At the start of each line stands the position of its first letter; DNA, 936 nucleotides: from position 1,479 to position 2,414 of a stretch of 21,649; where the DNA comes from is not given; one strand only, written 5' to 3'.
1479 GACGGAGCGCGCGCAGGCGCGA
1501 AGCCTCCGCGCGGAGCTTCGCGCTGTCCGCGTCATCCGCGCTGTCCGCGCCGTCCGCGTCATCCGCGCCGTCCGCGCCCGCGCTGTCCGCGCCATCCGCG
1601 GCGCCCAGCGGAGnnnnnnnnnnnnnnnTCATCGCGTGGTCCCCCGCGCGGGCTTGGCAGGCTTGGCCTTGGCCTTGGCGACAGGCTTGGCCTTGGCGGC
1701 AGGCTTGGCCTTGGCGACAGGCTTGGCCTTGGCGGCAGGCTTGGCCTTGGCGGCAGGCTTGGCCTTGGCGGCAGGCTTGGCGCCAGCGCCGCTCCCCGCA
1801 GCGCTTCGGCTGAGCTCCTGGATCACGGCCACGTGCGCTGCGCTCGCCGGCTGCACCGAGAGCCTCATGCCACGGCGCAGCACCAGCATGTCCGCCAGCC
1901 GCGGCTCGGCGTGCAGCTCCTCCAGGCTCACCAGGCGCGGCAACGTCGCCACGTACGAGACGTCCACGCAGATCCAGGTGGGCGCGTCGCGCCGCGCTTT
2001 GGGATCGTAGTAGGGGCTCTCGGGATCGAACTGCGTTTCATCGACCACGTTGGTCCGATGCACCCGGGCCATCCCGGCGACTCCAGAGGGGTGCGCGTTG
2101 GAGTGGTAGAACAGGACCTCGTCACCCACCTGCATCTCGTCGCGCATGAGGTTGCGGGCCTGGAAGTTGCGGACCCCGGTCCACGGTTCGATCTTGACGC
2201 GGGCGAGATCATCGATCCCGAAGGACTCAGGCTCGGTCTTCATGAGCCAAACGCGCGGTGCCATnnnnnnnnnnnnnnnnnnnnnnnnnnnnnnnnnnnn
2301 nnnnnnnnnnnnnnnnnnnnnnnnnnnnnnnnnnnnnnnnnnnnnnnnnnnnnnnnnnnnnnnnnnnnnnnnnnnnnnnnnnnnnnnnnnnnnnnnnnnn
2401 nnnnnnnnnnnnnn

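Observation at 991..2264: EVE (modified-base reader) domain fused to a histone H1-like tail, in an operon with a TPR_5-like protein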

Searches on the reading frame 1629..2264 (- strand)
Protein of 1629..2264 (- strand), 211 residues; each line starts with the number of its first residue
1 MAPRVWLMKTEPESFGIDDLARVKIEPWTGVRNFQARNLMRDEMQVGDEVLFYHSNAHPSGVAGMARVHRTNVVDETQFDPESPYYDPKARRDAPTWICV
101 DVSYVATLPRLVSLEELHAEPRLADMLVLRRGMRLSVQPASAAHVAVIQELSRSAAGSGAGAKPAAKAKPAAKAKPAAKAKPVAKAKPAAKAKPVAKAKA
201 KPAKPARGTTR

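Call 3: search_protein_families(library=pfam, proteins=[window:1629-2264:-], max_evalue=1)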
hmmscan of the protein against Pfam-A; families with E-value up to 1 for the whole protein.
window:1629-2264:- (211 aa): 1 family
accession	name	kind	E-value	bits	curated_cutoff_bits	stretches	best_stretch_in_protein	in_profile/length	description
PF01878.24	EVE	-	1.4e-49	168.3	23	1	5-150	2-144/145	EVE domain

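Call 4: search_protein_families(library=ncbifam, proteins=[window:1629-2264:-], max_evalue=1)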
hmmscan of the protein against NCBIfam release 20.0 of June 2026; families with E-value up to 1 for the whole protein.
window:1629-2264:- (211 aa): 6 families
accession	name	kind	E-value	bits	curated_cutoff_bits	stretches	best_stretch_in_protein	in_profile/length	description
NF040676.1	wall_bind_EntB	exception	0.00074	18.1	780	1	160-199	323-362/490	cell wall-binding protein EntB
NF040677.1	wall_bind_EntC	exception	0.0095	14.8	770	1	155-201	251-299/422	cell wall-binding protein EntC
NF011492.0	PRK14900.1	equivalog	0.015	13.1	1783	1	130-202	965-1036/1044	valine--tRNA ligase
NF005848.0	PRK07764.2-4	equivalog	0.022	13.3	1259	1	119-209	352-445/827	DNA polymerase III subunit gamma and tau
NF040486.1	SrfA_fam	subfamily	0.095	12.1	150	1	130-206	219-293/438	SrfA family protein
NF008975.0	PRK12323.1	equivalog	0.76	8.4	875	1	137-205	401-469/709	DNA polymerase III subunit gamma/tau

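Call 9: find_homologous_proteins(query=window:1629-2264:-)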
Query window:1629-2264:- (211 aa): 461 proteins with E <= 0.001 among 8000 candidates; the best 120 are listed.
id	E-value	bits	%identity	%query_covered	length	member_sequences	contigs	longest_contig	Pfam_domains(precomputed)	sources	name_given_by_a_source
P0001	2.8e-103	362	100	77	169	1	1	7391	PF01878.25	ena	-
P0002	2.7e-98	345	88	72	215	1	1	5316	PF01878.25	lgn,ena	-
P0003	5.2e-87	309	78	81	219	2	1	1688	PF01878.25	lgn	-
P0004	3.1e-86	306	75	83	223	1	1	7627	PF01878.25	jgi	jgi:predicted RNA-binding protein with PUA-like domain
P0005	3.9e-85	303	77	84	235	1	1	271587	PF01878.25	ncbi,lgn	-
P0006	4.0e-85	302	69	98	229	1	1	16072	PF01878.25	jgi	jgi:predicted RNA-binding protein with PUA-like domain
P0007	1.7e-84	300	77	76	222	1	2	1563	PF01878.25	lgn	-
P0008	1.8e-84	300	73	85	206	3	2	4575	PF01878.25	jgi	jgi:predicted RNA-binding protein with PUA-like domain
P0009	2.0e-84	300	73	94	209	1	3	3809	PF01878.25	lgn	-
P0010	4.0e-83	296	76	75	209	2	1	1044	PF01878.25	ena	-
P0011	9.0e-83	295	71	91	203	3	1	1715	PF01878.25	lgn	-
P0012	3.3e-81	290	69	97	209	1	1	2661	PF01878.25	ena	-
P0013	4.4e-81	289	74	72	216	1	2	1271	PF01878.25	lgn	-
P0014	8.3e-81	288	71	89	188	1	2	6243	PF01878.25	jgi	jgi:predicted RNA-binding protein with PUA-like domain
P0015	2.2e-80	287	75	77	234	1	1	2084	PF01878.25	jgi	jgi:predicted RNA-binding protein with PUA-like domain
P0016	3.3e-80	286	76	72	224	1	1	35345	PF01878.25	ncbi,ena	-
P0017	7.6e-80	285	72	81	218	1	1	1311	PF01878.25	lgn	-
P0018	3.3e-79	283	74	76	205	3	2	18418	PF01878.25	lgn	-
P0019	8.6e-79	282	75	72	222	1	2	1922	PF01878.25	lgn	-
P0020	1.2e-78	281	73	76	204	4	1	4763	PF01878.25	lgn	-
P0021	1.7e-78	281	64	100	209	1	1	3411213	PF01878.25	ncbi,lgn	ncbi:MAG: EVE domain-containing protein [Kofleriaceae bacterium]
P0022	3.4e-77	277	75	73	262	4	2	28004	PF01878.25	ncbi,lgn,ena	-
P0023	4.1e-77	276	73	76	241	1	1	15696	PF01878.25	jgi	jgi:predicted RNA-binding protein with PUA-like domain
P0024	2.7e-73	264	77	70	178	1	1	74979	PF01878.25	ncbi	ncbi:MAG: EVE domain-containing protein [Kofleriaceae bacterium]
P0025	3.0e-71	257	69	83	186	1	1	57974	PF01878.25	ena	-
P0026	1.4e-70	255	72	70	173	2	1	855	PF01878.25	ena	-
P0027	3.7e-70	254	67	82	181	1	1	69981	PF01878.25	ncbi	-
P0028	7.8e-70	253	69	72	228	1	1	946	PF01878.25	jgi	jgi:predicted RNA-binding protein with PUA-like domain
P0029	1.0e-69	252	66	86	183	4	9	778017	PF01878.25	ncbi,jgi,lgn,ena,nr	ncbi:MAG: EVE domain-containing protein [Kofleriaceae bacterium]|jgi:predicted RNA-binding protein w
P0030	1.2e-69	252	64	73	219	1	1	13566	PF01878.25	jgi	jgi:predicted RNA-binding protein with PUA-like domain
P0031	2.1e-69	251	63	91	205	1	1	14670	PF01878.25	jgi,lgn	jgi:predicted RNA-binding protein with PUA-like domain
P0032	2.2e-69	251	74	70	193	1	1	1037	PF01878.25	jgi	jgi:predicted RNA-binding protein with PUA-like domain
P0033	2.5e-69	251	66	72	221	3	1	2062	PF01878.25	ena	-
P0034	4.7e-69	250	66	72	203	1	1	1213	PF01878.25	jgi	jgi:predicted RNA-binding protein with PUA-like domain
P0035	8.0e-69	249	65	71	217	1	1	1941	PF01878.25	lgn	-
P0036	3.4e-68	247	67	70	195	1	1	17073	PF01878.25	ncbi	-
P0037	4.2e-68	247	73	70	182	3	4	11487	PF01878.25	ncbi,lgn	-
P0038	5.2e-68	247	78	65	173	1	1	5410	PF01878.25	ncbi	-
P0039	5.3e-68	247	68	79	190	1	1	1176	PF01878.25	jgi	jgi:predicted RNA-binding protein with PUA-like domain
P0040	1.2e-67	245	64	83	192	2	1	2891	PF01878.25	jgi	jgi:predicted RNA-binding protein with PUA-like domain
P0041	2.4e-67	244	72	70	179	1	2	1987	PF01878.25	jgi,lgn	jgi:predicted RNA-binding protein with PUA-like domain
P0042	2.6e-67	244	72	70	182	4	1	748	PF01878.25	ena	-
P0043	3.8e-67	244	65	83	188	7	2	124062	PF01878.25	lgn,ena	-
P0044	4.5e-67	244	64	82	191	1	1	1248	PF01878.25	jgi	jgi:predicted RNA-binding protein with PUA-like domain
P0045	5.1e-67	243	71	71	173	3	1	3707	PF01878.25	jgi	jgi:predicted RNA-binding protein with PUA-like domain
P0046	5.2e-67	243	66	72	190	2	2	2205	PF01878.25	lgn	-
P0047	6.3e-67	243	63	85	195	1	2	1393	PF01878.25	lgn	-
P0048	7.2e-67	243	64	84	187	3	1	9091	PF01878.25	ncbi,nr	ncbi:MAG: EVE domain-containing protein [Kofleriaceae bacterium]|nr:EVE domain-containing protein [K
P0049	8.1e-67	243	66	79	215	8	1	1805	PF01878.25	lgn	-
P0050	1.3e-66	242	62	76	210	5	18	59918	PF01878.25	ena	-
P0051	1.6e-66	242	69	73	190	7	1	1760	PF01878.25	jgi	-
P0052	2.3e-66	241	63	83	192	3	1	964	PF01878.25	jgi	jgi:predicted RNA-binding protein with PUA-like domain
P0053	3.0e-66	241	66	77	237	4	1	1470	PF01878.25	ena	-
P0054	3.3e-66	241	76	66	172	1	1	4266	PF01878.25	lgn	-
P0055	3.7e-66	241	67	73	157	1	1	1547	PF01878.25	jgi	jgi:predicted RNA-binding protein with PUA-like domain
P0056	3.8e-66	241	67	69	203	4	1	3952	PF01878.25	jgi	-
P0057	5.9e-66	240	62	82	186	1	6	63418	PF01878.25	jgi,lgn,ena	-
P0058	6.9e-66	240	70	72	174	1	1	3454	PF01878.25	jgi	jgi:predicted RNA-binding protein with PUA-like domain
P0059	7.3e-66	240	64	71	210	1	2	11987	PF01878.25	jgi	jgi:predicted RNA-binding protein with PUA-like domain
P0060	1.1e-65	239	59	92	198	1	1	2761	PF01878.25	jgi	jgi:predicted RNA-binding protein with PUA-like domain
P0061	1.1e-65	239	69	72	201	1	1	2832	PF01878.25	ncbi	-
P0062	1.1e-65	239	62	71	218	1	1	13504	PF01878.25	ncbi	-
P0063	1.2e-65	239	67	77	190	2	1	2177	PF01878.25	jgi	-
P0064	1.2e-65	239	66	72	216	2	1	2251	PF01878.25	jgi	jgi:predicted RNA-binding protein with PUA-like domain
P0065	1.4e-65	239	64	80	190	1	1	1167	PF01878.25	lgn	-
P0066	1.5e-65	239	65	78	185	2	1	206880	PF01878.25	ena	-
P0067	1.7e-65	238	64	82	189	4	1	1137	PF01878.25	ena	-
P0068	2.2e-65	238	65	83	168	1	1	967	PF01878.25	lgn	-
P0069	2.5e-65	238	58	95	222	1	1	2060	PF01878.25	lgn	-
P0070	2.6e-65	238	66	78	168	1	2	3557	PF01878.25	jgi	jgi:predicted RNA-binding protein with PUA-like domain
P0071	6.4e-65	237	64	73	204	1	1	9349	PF01878.25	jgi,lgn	jgi:predicted RNA-binding protein with PUA-like domain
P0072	7.5e-65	236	67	73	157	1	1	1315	PF01878.25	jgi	jgi:predicted RNA-binding protein with PUA-like domain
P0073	8.1e-65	236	68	71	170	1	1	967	PF01878.25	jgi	-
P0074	1.2e-64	236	68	70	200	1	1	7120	PF01878.25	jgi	jgi:predicted RNA-binding protein with PUA-like domain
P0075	1.2e-64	236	68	70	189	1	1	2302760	PF01878.25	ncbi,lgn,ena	-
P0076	1.4e-64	235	60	98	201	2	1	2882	PF01878.25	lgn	-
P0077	1.7e-64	235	66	80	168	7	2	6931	PF01878.25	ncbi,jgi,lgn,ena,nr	ncbi:MAG TPA: EVE domain-containing protein [Kofleriaceae bacterium]|nr:EVE domain-containing protei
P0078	1.8e-64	235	55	97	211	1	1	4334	PF01878.25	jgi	jgi:predicted RNA-binding protein with PUA-like domain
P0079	2.5e-64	235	66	70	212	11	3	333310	PF01878.25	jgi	jgi:predicted RNA-binding protein with PUA-like domain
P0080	2.7e-64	234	68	73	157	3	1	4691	PF01878.25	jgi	jgi:predicted RNA-binding protein with PUA-like domain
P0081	3.0e-64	234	69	68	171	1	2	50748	PF01878.25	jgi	jgi:predicted RNA-binding protein with PUA-like domain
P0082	4.0e-64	234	67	72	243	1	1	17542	PF01878.25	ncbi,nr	ncbi:MAG TPA: EVE domain-containing protein [Kofleriaceae bacterium]|nr:EVE domain-containing protei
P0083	4.5e-64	234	69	70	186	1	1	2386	PF01878.25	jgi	jgi:predicted RNA-binding protein with PUA-like domain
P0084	6.9e-64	233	68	72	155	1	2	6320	PF01878.25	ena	-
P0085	7.1e-64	233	64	82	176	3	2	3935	PF01878.25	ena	-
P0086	7.5e-64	233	59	98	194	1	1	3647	PF01878.25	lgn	-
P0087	7.6e-64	233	68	73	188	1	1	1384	PF01878.25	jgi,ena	-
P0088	1.1e-63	233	64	73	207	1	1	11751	PF01878.25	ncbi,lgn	-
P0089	1.3e-63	232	70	69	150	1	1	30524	PF01878.25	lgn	-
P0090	1.3e-63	232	61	85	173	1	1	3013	PF01878.25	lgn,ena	-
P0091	1.9e-63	232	65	73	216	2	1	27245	PF01878.25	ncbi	ncbi:MAG TPA: EVE domain-containing protein [Kofleriaceae bacterium]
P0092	3.0e-63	231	63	74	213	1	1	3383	PF01878.25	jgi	jgi:predicted RNA-binding protein with PUA-like domain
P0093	3.6e-63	231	71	66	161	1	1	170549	PF01878.25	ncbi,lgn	-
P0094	3.7e-63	231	68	74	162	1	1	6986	PF01878.25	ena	-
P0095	5.2e-63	230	71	67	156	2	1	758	PF01878.25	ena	-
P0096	6.7e-63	230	62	91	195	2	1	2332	PF01878.25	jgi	-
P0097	7.1e-63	230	62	73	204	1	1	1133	PF01878.25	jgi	-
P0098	1.0e-62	229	60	87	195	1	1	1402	PF01878.25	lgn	-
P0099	1.1e-62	229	58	89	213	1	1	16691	PF01878.25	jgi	jgi:predicted RNA-binding protein with PUA-like domain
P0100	1.5e-62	229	63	77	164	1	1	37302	PF01878.25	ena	-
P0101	1.5e-62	229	77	64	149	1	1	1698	PF01878.25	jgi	-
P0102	1.6e-62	229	63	73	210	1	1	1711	PF01878.25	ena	-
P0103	1.8e-62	229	56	100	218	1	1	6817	PF01878.25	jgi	jgi:predicted RNA-binding protein with PUA-like domain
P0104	1.8e-62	229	68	73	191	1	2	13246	PF01878.25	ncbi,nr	ncbi:MAG: EVE domain-containing protein [Deltaproteobacteria bacterium]|nr:EVE domain-containing pro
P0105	2.4e-62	228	66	73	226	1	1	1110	PF01878.25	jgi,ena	-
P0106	2.7e-62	228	59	98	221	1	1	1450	PF01878.25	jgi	jgi:predicted RNA-binding protein with PUA-like domain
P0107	2.9e-62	228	64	77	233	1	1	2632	PF01878.25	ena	-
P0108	3.3e-62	228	61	71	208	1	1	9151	PF01878.25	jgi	jgi:predicted RNA-binding protein with PUA-like domain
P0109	3.5e-62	228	66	73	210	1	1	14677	PF01878.25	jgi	jgi:predicted RNA-binding protein with PUA-like domain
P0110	4.6e-62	227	66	75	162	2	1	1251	PF01878.25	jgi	jgi:predicted RNA-binding protein with PUA-like domain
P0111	5.1e-62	227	67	67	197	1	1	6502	PF01878.25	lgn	-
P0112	5.7e-62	227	56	93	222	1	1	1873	PF01878.25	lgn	-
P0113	1.3e-61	226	66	69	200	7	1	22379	PF01878.25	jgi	jgi:predicted RNA-binding protein with PUA-like domain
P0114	1.7e-61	225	60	73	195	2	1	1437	PF01878.25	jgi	-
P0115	1.8e-61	225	74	65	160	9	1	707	PF01878.25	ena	-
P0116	2.5e-61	225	65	73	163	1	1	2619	PF01878.25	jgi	jgi:predicted RNA-binding protein with PUA-like domain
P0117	3.4e-61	224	63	79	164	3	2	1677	PF01878.25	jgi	jgi:predicted RNA-binding protein with PUA-like domain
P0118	3.5e-61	224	56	92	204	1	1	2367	PF01878.25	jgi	jgi:predicted RNA-binding protein with PUA-like domain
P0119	3.7e-61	224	59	96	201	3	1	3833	PF01878.25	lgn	-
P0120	3.9e-61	224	65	70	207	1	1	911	PF01878.25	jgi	jgi:predicted RNA-binding protein with PUA-like domain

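Call 10: find_related_loci(query=window:1629-2264:-, collection=genome_contigs, flank=6000)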
Query window:1629-2264:- (211 aa) in genome_contigs; peptide patterns used: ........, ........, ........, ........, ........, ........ (x = any residue, [..] = any of these).
600 stretches matched a pattern (row limit reached: there are more); 123 encode a relative of the query (tblastn E <= 1e-3); the best 80 are kept; 80 distinct loci.
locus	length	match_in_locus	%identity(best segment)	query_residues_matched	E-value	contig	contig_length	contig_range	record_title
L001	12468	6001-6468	68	2-155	2e-67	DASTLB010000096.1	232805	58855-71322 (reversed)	MAG TPA_asm: Kofleriaceae bacterium isolate SMAG_U2472 k141_100952, whole genome shotgun sequence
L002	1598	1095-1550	64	3-155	4e-65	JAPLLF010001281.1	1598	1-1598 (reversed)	MAG: Proteobacteria bacterium isolate LacPavin_0920_WC57_MAG_70_8 LacPavin_0920_WC57_scaffold_658858, whole genome shotg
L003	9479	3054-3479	68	6-148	7e-62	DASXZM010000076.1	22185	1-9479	MAG TPA_asm: Kofleriaceae bacterium isolate SMAG_U4851 k141_340308, whole genome shotgun sequence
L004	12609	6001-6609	57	4-207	5e-60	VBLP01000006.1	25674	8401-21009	MAG: Deltaproteobacteria bacterium isolate DP_38 14_0903_13_30cm_scaffold_64980, whole genome shotgun sequence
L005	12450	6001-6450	64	6-156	7e-59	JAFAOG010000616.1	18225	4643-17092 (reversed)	MAG: Deltaproteobacteria bacterium isolate CP_BM_ER_6 BM_ER_k147_10130895, whole genome shotgun sequence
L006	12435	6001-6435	66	6-152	1e-57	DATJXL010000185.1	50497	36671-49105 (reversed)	MAG TPA_asm: Kofleriaceae bacterium isolate SMAG_U15125 k141_1193180, whole genome shotgun sequence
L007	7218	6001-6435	62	3-148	3e-57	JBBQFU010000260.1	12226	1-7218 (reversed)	MAG: Haliangiales bacterium isolate Co_metawrap_1004 Cmw_1004_k141_19820348_length_12226_cov_9.0000, whole genome shotgu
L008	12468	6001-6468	57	1-154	1e-56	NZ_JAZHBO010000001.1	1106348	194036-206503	Aquilutibacter rugosus strain FXH3W NODE_1_length_1106348_cov_131.669313, whole genome shotgun sequence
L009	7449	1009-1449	57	4-151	3e-53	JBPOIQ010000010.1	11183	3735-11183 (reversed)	MAG: Minisyncoccota bacterium isolate MAG_380 c_000000562148, whole genome shotgun sequence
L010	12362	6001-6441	57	4-151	8e-52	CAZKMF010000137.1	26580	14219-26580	MAG TPA_asm: uncultured Gammaproteobacteria bacterium isolate SRP135725_co2_84 genome assembly, contig: k141_5456782, wh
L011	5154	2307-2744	54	6-151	6e-51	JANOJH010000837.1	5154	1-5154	MAG: Bdellovibrio sp. isolate SOY_63_concoct_152_sub SOY_63_k141_1805872, whole genome shotgun sequence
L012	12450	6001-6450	54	4-152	3e-50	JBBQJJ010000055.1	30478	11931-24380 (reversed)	MAG: Haliangiales bacterium isolate Co_metawrap_728 Cmw_728_k141_19578534_length_30478_cov_11.6137, whole genome shotgun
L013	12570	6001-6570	46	4-196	2e-49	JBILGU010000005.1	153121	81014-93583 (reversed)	MAG: Methylococcaceae bacterium isolate ME2016-09-28_3300042471_group7_bin98 Rohwer_bin2416_scaffold_14_c1, whole genome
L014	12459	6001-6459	52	4-154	9e-50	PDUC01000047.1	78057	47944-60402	MAG: Acidobacteria bacterium isolate DOLJORAL78_46_51 DolJOral78_scaffold_580, whole genome shotgun sequence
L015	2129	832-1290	51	4-154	4e-50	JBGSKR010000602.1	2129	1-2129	MAG: Mariniblastus sp. isolate JTS-AC186 k141_2255401, whole genome shotgun sequence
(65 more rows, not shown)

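Call 14: search_solved_structures(query=window:1629-2264:-, max_evalue=0.001, show_alignments=2)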
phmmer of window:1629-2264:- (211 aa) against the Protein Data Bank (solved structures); distinct sequences matched with E-value up to 0.001: 7.
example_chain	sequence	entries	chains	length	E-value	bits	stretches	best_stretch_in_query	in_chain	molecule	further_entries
2ar1_A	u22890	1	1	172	1.2e-36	129.5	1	5-151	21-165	hypothetical protein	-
2g2x_A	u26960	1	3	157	4.9e-36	127.5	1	5-151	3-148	hypothetical protein PP5205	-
2eve_A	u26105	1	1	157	5.9e-31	110.9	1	5-149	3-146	hypothetical protein PSPTO5229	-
3eop_A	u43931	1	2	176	4.3e-26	95.1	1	6-143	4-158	Thymocyte nuclear protein 1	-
5j3e_A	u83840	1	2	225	8.6e-26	94.1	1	6-142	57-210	Thymocyte nuclear protein 1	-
1zce_A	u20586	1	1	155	2.9e-17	66.3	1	5-143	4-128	hypothetical protein Atu2648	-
2gbs_A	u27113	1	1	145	8.9e-14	54.9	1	5-145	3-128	Hypothetical protein Rpa0253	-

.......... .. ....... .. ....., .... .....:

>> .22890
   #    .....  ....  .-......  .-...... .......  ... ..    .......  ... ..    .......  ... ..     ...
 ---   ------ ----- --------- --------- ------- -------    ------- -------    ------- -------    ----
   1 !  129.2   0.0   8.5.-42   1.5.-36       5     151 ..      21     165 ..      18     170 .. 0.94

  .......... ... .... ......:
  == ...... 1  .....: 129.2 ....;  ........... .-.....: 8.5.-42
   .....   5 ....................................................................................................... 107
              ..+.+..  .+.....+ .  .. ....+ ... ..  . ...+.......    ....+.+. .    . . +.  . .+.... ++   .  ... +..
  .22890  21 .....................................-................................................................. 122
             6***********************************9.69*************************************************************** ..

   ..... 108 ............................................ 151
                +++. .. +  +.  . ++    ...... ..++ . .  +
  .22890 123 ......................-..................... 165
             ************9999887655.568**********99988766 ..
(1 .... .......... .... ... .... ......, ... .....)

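Call 20: find_encoding_contigs(protein=window:1629-2264:-, flank=6000)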
Protein window:1629-2264:- (211 aa): no gene with exactly this product is on record in the collection.

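Call 21: find_encoding_contigs(protein=P0001, flank=8000)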
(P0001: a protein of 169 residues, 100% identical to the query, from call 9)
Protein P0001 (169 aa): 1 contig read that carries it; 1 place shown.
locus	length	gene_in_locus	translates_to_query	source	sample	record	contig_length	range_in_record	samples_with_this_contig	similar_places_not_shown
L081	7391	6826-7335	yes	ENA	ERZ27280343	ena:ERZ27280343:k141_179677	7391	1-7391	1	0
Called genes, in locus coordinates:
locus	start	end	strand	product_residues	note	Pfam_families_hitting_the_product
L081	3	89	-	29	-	?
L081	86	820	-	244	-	PF13476:AAA_23 (weak), PF00005:ABC_tran, PF13555:AAA_29 (weak), PF13304:AAA_21 (weak)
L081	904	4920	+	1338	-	PF13191:AAA_16 (weak), PF20703:nSTAND1, PF02985:HEAT (faint), PF12717:Cnd1 (faint), PF13646:HEAT_2 (weak)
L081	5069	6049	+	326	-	PF13474:SnoaL_3 (faint)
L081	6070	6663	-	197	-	PF00081:Sod_Fe_N, PF02777:Sod_Fe_C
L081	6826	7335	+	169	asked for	PF01878:EVE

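Call 22: find_encoding_contigs(protein=P0002, flank=6000)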
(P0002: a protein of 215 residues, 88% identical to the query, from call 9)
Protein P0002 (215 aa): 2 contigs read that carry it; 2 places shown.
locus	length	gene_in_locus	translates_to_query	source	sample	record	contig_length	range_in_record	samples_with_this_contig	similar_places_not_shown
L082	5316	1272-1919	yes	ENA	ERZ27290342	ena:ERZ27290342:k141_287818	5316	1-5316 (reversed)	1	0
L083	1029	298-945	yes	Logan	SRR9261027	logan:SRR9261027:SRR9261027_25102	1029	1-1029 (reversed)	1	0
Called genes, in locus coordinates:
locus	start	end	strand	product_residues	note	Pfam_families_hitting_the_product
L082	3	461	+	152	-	?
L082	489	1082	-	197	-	PF00081:Sod_Fe_N, PF02777:Sod_Fe_C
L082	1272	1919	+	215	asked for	PF01878:EVE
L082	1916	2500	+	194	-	-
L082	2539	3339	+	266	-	PF00149:Metallophos (weak)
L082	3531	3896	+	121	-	-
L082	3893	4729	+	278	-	-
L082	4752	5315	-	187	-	?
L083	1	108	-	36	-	?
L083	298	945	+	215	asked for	PF01878:EVE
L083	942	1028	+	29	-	?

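Call 55: search_protein_families(library=padloc, proteins=[window:1629-2264:-], max_evalue=0.01)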
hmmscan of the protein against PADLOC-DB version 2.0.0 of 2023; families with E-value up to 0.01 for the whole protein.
window:1629-2264:- (211 aa): 0 families

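Call 71: predict_structure(alignment_id=A3)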
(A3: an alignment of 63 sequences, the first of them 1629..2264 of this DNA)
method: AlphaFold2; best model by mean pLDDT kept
length: 211 residues; sequences in the alignment: 63
mean_pLDDT: 86.4   pTM: 0.73
mean pLDDT of the five models: 86.4, 86.2, 85.6, 84.8, 84.2
residues with pLDDT >= 90: 146; 70-90: 14; 50-70: 49; < 50: 2
segments of 3 or more residues with pLDDT < 50: none
pLDDT, mean of each block of 10 residues (from residue 1): 93 94 96 92 97 96 98 96 94 95 98 96 97 94 98 83 65 61 53 55 64 67
secondary structure, 60 per line:
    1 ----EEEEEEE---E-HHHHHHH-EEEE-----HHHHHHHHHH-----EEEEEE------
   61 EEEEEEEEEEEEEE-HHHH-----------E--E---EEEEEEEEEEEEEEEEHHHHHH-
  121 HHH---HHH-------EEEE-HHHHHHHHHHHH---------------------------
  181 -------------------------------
elements in order: E5-11 H17-23 E25-28 H34-43 E49-54 E61-74 H76-79 E98-113 H114-119 E137-140 H142-153
